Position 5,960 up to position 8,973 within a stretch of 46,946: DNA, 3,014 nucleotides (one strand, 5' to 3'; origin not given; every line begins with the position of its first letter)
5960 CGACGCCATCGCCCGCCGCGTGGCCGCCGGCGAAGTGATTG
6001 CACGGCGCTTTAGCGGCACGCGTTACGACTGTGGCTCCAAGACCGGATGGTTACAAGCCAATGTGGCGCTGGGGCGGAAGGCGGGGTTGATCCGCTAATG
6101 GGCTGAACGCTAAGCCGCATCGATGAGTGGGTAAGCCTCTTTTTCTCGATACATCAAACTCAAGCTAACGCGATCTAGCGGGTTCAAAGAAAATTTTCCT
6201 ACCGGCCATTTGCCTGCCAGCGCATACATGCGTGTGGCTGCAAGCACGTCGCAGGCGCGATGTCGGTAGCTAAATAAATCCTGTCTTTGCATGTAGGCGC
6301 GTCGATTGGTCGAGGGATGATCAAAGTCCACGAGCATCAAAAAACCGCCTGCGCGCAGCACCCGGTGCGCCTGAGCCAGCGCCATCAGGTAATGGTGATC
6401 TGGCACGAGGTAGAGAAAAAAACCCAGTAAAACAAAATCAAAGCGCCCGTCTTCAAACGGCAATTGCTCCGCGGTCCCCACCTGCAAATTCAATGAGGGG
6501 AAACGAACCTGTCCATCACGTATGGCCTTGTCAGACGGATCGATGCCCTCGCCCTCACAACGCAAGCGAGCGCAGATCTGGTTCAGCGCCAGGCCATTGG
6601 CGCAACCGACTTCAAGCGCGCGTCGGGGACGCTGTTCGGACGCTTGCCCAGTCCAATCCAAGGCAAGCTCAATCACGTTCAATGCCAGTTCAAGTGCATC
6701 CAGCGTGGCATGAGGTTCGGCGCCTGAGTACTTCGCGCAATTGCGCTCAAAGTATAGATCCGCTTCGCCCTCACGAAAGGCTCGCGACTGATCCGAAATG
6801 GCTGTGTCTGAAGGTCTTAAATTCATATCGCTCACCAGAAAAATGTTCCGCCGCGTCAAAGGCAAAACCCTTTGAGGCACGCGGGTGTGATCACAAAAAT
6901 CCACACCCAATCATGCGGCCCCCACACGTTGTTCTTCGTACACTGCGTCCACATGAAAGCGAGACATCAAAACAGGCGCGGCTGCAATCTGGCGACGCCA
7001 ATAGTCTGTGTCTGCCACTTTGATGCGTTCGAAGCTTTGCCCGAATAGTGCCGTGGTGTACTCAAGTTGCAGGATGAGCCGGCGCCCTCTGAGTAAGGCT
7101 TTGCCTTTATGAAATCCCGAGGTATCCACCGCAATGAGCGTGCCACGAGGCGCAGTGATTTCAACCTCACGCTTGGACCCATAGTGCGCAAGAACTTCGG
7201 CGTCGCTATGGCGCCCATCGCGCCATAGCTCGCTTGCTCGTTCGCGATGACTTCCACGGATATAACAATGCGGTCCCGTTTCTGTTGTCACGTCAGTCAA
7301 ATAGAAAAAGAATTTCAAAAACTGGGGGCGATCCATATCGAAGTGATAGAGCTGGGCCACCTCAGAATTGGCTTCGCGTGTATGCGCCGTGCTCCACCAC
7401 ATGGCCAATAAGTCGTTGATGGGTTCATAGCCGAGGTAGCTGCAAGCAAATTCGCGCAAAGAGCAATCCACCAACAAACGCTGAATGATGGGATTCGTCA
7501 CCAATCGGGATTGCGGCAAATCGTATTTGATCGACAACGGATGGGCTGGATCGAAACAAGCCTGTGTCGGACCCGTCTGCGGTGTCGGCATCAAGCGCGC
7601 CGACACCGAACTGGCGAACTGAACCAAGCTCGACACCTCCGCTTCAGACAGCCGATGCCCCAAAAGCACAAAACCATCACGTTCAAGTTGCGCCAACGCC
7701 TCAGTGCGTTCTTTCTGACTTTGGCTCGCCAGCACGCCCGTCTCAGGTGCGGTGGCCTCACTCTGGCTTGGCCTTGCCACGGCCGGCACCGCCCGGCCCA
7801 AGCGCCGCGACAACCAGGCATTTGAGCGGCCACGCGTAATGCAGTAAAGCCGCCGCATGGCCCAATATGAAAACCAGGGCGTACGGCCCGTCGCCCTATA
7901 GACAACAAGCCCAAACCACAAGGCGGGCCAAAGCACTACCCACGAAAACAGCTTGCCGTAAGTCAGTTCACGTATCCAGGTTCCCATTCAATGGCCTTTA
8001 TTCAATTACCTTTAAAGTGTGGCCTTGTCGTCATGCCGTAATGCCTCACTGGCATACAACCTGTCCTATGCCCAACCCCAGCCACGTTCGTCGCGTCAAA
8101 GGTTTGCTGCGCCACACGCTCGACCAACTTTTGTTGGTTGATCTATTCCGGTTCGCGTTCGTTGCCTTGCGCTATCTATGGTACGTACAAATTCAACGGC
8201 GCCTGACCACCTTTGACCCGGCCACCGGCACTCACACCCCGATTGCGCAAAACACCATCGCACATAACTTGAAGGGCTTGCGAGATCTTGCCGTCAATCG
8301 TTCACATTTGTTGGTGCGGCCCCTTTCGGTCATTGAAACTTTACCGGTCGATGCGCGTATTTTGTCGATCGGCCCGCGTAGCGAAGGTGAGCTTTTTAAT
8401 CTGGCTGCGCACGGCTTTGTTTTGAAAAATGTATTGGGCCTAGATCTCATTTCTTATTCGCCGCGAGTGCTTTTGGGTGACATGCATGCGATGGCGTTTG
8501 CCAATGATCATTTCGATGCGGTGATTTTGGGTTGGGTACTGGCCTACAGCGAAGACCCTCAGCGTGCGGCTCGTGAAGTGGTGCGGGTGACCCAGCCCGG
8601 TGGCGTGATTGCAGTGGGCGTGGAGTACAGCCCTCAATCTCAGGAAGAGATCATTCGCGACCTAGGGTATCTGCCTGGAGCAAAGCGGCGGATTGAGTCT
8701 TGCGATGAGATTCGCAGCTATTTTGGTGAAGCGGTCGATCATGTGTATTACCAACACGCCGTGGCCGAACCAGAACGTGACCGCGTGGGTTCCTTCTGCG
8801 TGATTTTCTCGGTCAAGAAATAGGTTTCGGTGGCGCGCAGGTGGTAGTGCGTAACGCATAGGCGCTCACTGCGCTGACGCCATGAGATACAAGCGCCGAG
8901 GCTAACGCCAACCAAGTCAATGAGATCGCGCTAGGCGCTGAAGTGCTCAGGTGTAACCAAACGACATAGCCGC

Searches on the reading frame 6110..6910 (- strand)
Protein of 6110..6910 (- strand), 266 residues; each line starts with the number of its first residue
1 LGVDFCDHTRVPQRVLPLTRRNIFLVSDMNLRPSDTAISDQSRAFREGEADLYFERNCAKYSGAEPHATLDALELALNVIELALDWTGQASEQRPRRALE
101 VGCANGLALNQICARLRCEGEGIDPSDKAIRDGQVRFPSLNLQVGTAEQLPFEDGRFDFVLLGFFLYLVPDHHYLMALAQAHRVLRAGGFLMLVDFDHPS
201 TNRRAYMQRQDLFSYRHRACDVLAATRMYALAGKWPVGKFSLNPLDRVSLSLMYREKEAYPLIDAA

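Call 40: search_protein_families(library=pfam, proteins=[window:6110-6910:-], max_evalue=0.0001)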
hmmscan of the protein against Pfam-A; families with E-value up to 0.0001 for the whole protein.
window:6110-6910:- (266 aa): 6 families
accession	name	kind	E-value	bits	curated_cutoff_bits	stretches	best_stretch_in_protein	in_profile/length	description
PF08241.18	Methyltransf_11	-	1.3e-14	55.1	21.2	1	99-192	1-94/95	Methyltransferase domain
PF13649.12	Methyltransf_25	-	1.6e-14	54.8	27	1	99-189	2-97/97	Methyltransferase domain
PF13489.12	Methyltransf_23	-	1.8e-12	47.7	27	1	89-217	15-141/164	Methyltransferase domain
PF13847.12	Methyltransf_31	-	1.1e-08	35.3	27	1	97-201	6-117/145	Methyltransferase domain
PF01209.24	Ubie_methyltran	-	1.1e-08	35.1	20.1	1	135-202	98-160/233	ubiE/COQ5 methyltransferase family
PF08242.18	Methyltransf_12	-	9.5e-08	33.1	30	1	99-191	1-98/98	Methyltransferase domain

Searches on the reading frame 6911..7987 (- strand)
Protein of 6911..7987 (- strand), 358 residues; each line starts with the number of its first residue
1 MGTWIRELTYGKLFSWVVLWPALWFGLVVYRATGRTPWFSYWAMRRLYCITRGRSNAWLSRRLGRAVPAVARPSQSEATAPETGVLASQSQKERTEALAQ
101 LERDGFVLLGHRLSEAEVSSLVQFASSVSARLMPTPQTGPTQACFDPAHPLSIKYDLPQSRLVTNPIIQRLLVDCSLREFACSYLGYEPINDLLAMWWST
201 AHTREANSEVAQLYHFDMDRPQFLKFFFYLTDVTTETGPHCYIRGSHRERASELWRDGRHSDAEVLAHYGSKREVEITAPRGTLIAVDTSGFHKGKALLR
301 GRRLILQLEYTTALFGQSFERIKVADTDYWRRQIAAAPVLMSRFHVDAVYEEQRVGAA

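Call 40: search_protein_families(library=pfam, proteins=[window:6911-7987:-], max_evalue=0.0001)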
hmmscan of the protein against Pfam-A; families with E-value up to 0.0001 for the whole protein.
window:6911-7987:- (358 aa): 1 family
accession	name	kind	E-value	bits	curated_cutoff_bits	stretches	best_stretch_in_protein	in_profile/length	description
PF05721.19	PhyH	-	1.4e-06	29.2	22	1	208-297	106-204/213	Phytanoyl-CoA dioxygenase (PhyH)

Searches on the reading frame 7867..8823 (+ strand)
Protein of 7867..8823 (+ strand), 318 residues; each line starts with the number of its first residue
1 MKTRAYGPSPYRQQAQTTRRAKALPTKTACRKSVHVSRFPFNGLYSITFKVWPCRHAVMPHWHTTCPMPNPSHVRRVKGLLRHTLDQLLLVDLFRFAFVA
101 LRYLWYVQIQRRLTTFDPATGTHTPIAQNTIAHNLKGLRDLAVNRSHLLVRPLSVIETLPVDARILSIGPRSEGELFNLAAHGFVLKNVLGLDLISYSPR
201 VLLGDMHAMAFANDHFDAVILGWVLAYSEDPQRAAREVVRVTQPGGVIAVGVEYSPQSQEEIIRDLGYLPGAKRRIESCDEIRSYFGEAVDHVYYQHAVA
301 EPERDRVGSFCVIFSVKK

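Call 40: search_protein_families(library=pfam, proteins=[window:7867-8823:+], max_evalue=0.0001)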
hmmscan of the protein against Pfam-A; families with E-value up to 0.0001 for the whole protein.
window:7867-8823:+ (318 aa): 3 families
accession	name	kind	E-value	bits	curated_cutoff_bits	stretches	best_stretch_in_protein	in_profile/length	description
PF08241.18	Methyltransf_11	-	6.3e-11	43.2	21.2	1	199-249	44-94/95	Methyltransferase domain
PF13649.12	Methyltransf_25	-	1.9e-05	25.7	27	1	200-246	49-97/97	Methyltransferase domain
PF13847.12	Methyltransf_31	-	7.5e-05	22.9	27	0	203-251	60-110/145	Methyltransferase domain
